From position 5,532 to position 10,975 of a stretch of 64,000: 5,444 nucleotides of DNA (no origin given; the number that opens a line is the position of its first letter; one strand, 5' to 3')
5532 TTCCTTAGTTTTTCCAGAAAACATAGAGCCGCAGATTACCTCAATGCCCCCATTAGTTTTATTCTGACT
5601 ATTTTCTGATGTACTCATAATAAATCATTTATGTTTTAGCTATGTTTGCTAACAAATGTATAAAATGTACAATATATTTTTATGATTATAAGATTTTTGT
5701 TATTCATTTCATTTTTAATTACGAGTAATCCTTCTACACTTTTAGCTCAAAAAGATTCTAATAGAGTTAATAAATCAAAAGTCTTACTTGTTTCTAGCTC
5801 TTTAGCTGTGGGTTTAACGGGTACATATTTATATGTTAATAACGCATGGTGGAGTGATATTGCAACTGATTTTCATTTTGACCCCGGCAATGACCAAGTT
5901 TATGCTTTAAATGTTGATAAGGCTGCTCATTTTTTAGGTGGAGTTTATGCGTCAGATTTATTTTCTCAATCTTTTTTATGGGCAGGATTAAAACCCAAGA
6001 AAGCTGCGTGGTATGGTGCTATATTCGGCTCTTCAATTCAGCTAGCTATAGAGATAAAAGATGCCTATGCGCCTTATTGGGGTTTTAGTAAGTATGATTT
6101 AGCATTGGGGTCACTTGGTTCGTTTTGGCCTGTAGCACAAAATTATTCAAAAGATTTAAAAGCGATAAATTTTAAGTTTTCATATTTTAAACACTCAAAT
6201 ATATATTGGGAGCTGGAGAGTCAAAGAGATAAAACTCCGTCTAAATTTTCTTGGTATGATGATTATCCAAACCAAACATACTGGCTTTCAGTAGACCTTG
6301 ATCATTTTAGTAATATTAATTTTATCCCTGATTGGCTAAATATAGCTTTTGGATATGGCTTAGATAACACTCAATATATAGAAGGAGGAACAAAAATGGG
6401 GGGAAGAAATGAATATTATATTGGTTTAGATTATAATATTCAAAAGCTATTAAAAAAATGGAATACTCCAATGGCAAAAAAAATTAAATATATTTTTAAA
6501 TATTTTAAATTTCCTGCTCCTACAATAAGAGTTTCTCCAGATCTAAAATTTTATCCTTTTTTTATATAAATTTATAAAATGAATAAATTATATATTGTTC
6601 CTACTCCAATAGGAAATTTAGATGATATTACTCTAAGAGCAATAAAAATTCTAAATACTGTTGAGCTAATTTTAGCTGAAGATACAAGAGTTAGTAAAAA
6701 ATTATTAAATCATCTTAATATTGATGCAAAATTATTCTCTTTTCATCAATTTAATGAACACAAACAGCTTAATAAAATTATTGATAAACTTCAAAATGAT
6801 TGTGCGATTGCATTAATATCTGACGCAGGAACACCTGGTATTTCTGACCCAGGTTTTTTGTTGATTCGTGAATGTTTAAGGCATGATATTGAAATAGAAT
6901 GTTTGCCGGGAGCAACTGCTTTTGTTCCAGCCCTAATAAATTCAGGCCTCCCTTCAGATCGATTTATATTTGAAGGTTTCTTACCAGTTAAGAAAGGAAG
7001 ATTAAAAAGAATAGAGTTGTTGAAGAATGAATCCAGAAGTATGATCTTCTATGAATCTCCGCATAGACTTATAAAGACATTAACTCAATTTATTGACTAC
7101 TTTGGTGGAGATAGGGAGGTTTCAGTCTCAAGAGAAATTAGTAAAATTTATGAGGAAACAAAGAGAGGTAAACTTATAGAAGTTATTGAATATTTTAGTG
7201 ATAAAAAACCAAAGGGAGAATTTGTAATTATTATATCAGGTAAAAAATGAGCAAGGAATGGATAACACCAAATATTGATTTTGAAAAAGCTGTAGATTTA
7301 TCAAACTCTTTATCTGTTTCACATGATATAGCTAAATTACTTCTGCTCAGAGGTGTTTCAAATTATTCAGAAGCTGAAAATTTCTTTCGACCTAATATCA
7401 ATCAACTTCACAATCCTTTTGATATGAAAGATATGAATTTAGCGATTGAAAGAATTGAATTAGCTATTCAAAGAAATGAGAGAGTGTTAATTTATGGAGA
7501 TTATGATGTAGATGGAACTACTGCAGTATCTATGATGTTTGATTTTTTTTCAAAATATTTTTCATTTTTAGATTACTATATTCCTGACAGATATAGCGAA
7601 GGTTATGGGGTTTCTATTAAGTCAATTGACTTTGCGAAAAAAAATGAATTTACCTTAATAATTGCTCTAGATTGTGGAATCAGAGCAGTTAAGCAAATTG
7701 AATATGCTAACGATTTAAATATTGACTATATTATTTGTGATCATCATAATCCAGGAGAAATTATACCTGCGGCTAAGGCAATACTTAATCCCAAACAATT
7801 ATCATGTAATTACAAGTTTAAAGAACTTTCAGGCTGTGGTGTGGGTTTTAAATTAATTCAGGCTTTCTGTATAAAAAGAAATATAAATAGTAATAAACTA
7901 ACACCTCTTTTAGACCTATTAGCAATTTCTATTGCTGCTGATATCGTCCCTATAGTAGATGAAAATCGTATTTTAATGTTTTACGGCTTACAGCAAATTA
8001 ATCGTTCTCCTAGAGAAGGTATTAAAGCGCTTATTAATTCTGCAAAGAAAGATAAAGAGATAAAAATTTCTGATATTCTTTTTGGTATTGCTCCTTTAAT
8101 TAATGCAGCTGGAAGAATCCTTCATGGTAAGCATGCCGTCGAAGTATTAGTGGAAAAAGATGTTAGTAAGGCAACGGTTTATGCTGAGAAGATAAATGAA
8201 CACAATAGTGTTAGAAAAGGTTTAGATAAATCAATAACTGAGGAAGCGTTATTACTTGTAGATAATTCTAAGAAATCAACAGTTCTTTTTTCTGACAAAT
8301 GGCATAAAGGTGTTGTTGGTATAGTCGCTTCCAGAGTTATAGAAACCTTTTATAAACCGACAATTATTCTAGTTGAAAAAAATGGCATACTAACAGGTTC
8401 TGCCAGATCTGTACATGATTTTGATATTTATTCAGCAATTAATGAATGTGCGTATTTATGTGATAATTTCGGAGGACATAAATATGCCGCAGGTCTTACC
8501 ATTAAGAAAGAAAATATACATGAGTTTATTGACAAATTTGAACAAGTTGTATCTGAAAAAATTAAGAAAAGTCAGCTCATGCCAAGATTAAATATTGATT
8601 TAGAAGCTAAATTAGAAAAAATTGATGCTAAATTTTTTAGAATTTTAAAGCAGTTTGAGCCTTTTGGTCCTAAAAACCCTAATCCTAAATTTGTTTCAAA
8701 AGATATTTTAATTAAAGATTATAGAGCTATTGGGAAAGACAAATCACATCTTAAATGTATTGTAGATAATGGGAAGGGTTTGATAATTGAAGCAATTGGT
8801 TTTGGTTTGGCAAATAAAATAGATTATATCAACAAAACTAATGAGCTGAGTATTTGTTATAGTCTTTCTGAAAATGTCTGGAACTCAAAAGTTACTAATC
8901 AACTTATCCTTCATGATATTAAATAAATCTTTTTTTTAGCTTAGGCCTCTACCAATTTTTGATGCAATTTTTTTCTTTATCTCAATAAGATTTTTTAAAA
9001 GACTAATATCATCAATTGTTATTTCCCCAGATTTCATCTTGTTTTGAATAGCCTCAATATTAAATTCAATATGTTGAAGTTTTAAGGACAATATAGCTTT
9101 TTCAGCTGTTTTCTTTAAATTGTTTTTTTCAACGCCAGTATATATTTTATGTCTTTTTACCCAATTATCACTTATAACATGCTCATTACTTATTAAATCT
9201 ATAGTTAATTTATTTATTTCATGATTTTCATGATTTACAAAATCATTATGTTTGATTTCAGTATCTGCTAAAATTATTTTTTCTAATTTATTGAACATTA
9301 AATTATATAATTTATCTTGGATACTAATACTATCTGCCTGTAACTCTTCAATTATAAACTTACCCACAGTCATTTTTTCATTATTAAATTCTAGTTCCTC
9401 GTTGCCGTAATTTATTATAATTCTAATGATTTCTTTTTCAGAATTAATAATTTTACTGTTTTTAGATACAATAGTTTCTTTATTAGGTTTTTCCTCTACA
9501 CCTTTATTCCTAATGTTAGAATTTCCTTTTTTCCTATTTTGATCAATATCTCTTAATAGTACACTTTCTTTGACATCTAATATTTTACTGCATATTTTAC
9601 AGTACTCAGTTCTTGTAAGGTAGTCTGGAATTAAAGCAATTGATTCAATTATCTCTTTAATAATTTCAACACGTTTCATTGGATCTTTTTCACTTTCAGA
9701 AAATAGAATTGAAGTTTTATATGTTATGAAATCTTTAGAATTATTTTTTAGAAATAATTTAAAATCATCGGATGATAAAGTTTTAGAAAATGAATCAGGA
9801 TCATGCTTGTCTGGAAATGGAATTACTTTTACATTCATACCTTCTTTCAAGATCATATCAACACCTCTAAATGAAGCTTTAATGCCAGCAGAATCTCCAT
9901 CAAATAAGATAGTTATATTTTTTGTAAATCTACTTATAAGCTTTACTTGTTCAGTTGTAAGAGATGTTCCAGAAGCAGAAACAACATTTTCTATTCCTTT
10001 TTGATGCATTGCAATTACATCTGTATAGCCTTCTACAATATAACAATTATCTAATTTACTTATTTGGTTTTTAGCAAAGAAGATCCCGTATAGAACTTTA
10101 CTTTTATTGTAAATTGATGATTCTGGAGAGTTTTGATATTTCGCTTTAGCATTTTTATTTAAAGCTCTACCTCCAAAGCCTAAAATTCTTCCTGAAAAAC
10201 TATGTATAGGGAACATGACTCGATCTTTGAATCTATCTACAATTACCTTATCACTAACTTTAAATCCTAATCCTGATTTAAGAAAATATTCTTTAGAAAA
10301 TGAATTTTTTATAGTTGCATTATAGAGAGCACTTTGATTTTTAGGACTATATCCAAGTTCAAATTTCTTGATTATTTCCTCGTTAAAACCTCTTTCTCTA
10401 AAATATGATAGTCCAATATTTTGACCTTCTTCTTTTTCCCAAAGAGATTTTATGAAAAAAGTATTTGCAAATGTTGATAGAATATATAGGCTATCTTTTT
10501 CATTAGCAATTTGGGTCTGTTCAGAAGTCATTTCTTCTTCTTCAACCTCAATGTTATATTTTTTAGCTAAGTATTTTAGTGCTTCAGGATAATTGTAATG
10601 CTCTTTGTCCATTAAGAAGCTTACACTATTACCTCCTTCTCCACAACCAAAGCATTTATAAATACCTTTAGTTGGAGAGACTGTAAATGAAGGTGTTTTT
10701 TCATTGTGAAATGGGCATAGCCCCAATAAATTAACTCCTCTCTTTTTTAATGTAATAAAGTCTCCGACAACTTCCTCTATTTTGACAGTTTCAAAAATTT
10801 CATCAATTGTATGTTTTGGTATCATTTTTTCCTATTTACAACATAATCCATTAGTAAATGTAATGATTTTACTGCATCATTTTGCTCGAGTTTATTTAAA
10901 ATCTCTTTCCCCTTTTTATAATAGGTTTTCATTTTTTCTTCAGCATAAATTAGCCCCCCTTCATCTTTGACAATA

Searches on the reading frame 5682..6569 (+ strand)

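Call 18: search_protein_families(library=pfam, proteins=[window:5682-6569:+], max_evalue=0.00001)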
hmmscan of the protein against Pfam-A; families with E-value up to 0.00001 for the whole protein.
window:5682-6569:+ (295 aa): 1 family
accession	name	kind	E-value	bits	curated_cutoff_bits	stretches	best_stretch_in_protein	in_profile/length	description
PF10043.14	DUF2279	-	1.2e-06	29.6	28.6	1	71-147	7-83/91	Predicted periplasmic lipoprotein (DUF2279)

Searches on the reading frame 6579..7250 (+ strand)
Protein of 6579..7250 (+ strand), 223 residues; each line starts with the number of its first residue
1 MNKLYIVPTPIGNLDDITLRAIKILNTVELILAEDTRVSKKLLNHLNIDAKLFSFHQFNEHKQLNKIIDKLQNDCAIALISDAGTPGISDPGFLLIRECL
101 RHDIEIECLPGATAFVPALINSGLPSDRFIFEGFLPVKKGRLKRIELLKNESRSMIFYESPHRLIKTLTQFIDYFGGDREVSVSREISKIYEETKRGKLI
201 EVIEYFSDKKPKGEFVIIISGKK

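Call 18: search_protein_families(library=pfam, proteins=[window:6579-7250:+], max_evalue=0.00001)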
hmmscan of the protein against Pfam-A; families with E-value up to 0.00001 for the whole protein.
window:6579-7250:+ (223 aa): 1 family
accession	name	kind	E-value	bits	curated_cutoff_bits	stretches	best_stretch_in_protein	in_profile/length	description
PF00590.25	TP_methylase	-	8.5e-28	98.2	27.8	1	3-201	1-210/212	Tetrapyrrole (Corrin/Porphyrin) Methylases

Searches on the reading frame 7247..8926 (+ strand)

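Call 18: search_protein_families(library=pfam, proteins=[window:7247-8926:+], max_evalue=0.00001)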
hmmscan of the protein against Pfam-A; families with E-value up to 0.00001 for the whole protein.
window:7247-8926:+ (559 aa): 3 families
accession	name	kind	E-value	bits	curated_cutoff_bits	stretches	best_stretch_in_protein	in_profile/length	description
PF17768.7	RecJ_OB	-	2e-28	99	27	1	450-557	1-107/107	RecJ OB domain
PF01368.27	DHH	-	8.1e-26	91.2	28.1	1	79-229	1-125/125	DHH family, N-terminal domain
PF02272.25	DHHA1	-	7.2e-17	62.2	25.9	1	346-437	6-102/102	DHHA1 domain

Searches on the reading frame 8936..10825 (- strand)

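Call 18: search_protein_families(library=pfam, proteins=[window:8936-10825:-], max_evalue=0.00001)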
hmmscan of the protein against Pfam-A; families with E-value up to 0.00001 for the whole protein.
window:8936-10825:- (629 aa): 5 families
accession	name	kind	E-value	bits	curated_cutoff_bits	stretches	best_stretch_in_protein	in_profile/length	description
PF01807.25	Zn_ribbon_DnaG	-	4.6e-36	123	24.9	1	3-97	2-96/98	CHC2 zinc finger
PF08275.17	DNAG_N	-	6e-36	123.8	26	1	126-251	4-127/128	DNA primase catalytic core, N-terminal domain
PF13155.12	Toprim_2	-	9.6e-21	74.4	22.1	1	262-346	1-87/88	Toprim-like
PF13662.12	Toprim_4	-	7.6e-17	61.8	25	1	262-335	4-84/85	Toprim domain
PF01751.28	Toprim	-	1.1e-10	41.9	23.1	1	262-333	3-92/96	Toprim domain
